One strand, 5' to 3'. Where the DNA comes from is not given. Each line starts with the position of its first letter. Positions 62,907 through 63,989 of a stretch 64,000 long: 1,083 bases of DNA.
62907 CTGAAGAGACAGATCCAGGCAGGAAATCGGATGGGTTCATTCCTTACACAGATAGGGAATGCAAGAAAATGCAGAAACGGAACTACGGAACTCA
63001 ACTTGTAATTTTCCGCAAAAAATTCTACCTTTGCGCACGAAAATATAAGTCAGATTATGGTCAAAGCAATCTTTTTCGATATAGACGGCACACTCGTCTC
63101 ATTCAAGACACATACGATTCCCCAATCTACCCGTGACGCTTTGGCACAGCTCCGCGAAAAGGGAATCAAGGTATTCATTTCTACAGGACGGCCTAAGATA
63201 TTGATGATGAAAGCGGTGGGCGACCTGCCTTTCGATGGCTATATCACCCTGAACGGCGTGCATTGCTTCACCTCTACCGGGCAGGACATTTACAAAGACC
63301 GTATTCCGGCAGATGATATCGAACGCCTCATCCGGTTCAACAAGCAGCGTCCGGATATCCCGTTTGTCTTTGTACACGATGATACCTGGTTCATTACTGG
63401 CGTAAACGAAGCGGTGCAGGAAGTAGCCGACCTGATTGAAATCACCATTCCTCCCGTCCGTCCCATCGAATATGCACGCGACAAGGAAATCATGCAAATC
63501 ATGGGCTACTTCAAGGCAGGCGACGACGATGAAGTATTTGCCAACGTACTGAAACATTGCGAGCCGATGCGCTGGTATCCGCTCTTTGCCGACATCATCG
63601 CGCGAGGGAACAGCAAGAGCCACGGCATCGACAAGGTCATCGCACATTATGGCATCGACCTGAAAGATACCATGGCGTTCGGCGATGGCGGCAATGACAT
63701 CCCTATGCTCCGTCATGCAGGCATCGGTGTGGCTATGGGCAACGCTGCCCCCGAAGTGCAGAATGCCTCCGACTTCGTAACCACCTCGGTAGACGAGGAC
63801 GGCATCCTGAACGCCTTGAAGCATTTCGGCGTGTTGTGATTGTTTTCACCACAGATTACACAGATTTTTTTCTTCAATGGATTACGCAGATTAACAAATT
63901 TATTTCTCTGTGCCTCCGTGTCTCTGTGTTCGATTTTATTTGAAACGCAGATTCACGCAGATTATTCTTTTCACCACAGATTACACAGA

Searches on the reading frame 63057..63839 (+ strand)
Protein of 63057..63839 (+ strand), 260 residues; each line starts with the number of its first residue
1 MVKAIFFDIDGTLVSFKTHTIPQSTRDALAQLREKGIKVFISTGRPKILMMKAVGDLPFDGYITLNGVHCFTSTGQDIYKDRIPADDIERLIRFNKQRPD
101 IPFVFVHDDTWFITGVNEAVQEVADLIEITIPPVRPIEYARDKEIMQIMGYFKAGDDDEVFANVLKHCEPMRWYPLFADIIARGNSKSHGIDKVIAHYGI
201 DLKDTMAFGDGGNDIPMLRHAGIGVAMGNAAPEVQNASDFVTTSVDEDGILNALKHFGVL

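Call 31: find_encoding_contigs(protein=window:63057-63839:+, flank=4000, max_places=10)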
Protein window:63057-63839:+ (260 aa): 23 contigs read that carry it; 10 places shown.
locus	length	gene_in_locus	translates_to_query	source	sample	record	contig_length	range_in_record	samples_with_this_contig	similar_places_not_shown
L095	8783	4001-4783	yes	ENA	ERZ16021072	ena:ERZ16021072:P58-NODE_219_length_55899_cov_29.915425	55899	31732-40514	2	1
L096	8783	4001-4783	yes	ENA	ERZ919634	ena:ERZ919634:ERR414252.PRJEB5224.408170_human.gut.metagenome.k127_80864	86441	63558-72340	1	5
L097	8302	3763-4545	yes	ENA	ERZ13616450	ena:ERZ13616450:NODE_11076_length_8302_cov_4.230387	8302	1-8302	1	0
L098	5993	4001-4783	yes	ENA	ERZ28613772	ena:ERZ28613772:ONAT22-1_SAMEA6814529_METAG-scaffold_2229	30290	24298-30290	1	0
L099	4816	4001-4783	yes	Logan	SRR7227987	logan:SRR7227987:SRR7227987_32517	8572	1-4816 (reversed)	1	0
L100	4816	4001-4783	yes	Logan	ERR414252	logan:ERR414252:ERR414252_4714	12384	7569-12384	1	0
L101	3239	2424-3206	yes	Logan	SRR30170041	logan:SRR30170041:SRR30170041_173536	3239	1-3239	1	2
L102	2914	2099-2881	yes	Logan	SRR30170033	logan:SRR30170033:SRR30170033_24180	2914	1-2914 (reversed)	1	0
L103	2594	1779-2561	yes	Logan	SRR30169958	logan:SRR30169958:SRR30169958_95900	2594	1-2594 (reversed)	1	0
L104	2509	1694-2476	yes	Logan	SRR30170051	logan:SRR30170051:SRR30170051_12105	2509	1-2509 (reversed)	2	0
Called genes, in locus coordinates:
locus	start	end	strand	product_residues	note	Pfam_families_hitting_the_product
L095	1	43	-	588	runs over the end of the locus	PF17874:TPR_MalT (weak), PF00515:TPR_1 (faint), PF07719:TPR_2 (faint), PF13176:TPR_7 (faint), PF13181:TPR_8 (faint), PF13424:TPR_12, PF12833:HTH_18, PF00165:HTH_AraC (weak), +1 more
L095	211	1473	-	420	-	PF11396:PepSY_like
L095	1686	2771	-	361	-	PF00696:AA_kinase, PF01472:PUA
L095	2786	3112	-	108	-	PF01909:NTP_transf_2 (weak), PF18765:Polbeta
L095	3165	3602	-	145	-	PF08780:NTase_sub_bind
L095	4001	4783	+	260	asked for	PF08282:Hydrolase_3, PF12710:HAD (faint), PF00702:Hydrolase (weak), PF05116:S6PP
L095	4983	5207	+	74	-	PF12668:DUF3791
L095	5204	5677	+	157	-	PF13151:DUF3990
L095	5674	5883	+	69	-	-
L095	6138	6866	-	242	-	PF13489:Methyltransf_23 (weak), PF08241:Methyltransf_11, PF08242:Methyltransf_12, PF13649:Methyltransf_25, PF13847:Methyltransf_31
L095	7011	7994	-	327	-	-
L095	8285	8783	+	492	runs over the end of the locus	PF01637:ATPase_2, PF13173:AAA_14 (faint)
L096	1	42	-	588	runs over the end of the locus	PF17874:TPR_MalT (faint), PF07719:TPR_2 (faint), PF13176:TPR_7 (faint), PF13181:TPR_8 (faint), PF13374:TPR_10 (faint), PF13424:TPR_12, PF12833:HTH_18, PF00165:HTH_AraC (weak)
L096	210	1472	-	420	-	PF11396:PepSY_like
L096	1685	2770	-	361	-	PF00696:AA_kinase, PF01472:PUA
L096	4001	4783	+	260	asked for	PF08282:Hydrolase_3, PF12710:HAD (faint), PF00702:Hydrolase (weak), PF05116:S6PP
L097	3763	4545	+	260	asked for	PF08282:Hydrolase_3, PF12710:HAD (faint), PF00702:Hydrolase (weak), PF05116:S6PP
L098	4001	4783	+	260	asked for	PF08282:Hydrolase_3, PF12710:HAD (faint), PF00702:Hydrolase (weak), PF05116:S6PP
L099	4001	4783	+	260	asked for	PF08282:Hydrolase_3, PF12710:HAD (faint), PF00702:Hydrolase (weak), PF05116:S6PP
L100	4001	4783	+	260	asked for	PF08282:Hydrolase_3, PF12710:HAD (faint), PF00702:Hydrolase (weak), PF05116:S6PP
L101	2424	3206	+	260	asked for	PF08282:Hydrolase_3, PF12710:HAD (faint), PF00702:Hydrolase (weak), PF05116:S6PP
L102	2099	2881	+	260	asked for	PF08282:Hydrolase_3, PF12710:HAD (faint), PF00702:Hydrolase (weak), PF05116:S6PP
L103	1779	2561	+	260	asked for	PF08282:Hydrolase_3, PF12710:HAD (faint), PF00702:Hydrolase (weak), PF05116:S6PP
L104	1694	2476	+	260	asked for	PF08282:Hydrolase_3, PF12710:HAD (faint), PF00702:Hydrolase (weak), PF05116:S6PP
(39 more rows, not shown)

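Call 93: find_homologous_proteins(query=window:63057-63839:+, max_evalue=1e-40)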
Query window:63057-63839:+ (260 aa): 7352 proteins with E <= 1e-40 among 8000 candidates; the best 120 are listed.
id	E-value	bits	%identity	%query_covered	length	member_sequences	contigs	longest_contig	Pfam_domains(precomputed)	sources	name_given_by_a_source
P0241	6.3e-173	591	100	100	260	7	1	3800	PF00702.33,PF08282.19,PF05116.20,PF12710.14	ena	-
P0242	1.6e-147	508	85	100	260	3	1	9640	PF00702.33,PF08282.19,PF05116.20,PF12710.14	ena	-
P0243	4.6e-147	506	84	100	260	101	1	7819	PF00702.33,PF08282.19,PF05116.20,PF12710.14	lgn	-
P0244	7.4e-147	506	84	100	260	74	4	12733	PF00702.33,PF08282.19,PF05116.20,PF12710.14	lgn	-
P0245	7.7e-145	499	84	100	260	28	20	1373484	PF00702.33,PF08282.19,PF05116.20,PF12710.14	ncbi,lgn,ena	-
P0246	2.2e-141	488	80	100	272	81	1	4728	PF00702.33,PF08282.19,PF05116.20,PF12710.14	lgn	-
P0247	3.0e-138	477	78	100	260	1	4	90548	PF00702.33,PF08282.19,PF05116.20,PF12710.14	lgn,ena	-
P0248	2.1e-136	471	80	100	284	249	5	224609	PF00702.33,PF08282.19,PF05116.20,PF12710.14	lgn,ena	-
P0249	3.0e-135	468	78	100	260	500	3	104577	PF00702.33,PF08282.19,PF05116.20,PF12710.14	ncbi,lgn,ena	-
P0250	1.0e-132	459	75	100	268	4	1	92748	PF00702.33,PF08282.19,PF05116.20,PF12710.14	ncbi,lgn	-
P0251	2.3e-128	445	74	100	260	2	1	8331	PF00702.33,PF08282.19,PF05116.20,PF12710.14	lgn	-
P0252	2.6e-128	445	74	100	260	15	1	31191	PF00702.33,PF08282.19,PF05116.20,PF12710.14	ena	-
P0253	3.8e-128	444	73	100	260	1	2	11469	PF00702.33,PF08282.19,PF05116.20,PF12710.14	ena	-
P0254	1.7e-127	442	73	100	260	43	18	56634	PF13419.13,PF00702.33,PF08282.19,PF05116.20,PF12710.14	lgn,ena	-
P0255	2.4e-127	442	71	100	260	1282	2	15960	PF00702.33,PF08282.19,PF05116.20,PF12710.14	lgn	-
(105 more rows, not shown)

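Call 94: find_encoding_contigs(protein=P0245, flank=5000, max_places=3)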
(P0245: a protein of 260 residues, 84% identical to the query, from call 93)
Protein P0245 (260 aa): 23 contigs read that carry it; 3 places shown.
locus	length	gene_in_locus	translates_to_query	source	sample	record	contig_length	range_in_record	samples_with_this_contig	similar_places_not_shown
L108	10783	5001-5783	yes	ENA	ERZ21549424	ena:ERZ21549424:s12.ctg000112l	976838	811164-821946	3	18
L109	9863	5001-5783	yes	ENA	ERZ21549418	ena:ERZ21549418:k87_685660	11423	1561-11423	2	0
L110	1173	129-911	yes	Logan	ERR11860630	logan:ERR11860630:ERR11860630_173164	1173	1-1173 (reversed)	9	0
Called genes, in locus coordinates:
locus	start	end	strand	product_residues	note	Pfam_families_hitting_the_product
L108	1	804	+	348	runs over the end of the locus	-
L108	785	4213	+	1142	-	PF06321:P_gingi_FimA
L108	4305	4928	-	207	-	-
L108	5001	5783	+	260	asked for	PF08282:Hydrolase_3, PF12710:HAD (faint), PF00702:Hydrolase (weak), PF05116:S6PP (weak)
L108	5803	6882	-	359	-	PF28535:DUF8431, PF03372:Exo_endo_phos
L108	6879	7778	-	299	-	PF01694:Rhomboid, PF20216:DUF6576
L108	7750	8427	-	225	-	PF08551:DUF1751, PF01694:Rhomboid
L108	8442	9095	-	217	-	PF08889:WbqC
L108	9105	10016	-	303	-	PF10502:Peptidase_S26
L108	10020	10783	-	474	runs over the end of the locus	PF10502:Peptidase_S26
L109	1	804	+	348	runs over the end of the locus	-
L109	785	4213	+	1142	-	PF06321:P_gingi_FimA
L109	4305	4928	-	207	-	-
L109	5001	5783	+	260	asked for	PF08282:Hydrolase_3, PF12710:HAD (faint), PF00702:Hydrolase (weak), PF05116:S6PP (weak)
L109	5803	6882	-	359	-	PF28535:DUF8431, PF03372:Exo_endo_phos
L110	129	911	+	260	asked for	PF08282:Hydrolase_3, PF12710:HAD (faint), PF00702:Hydrolase (weak), PF05116:S6PP (weak)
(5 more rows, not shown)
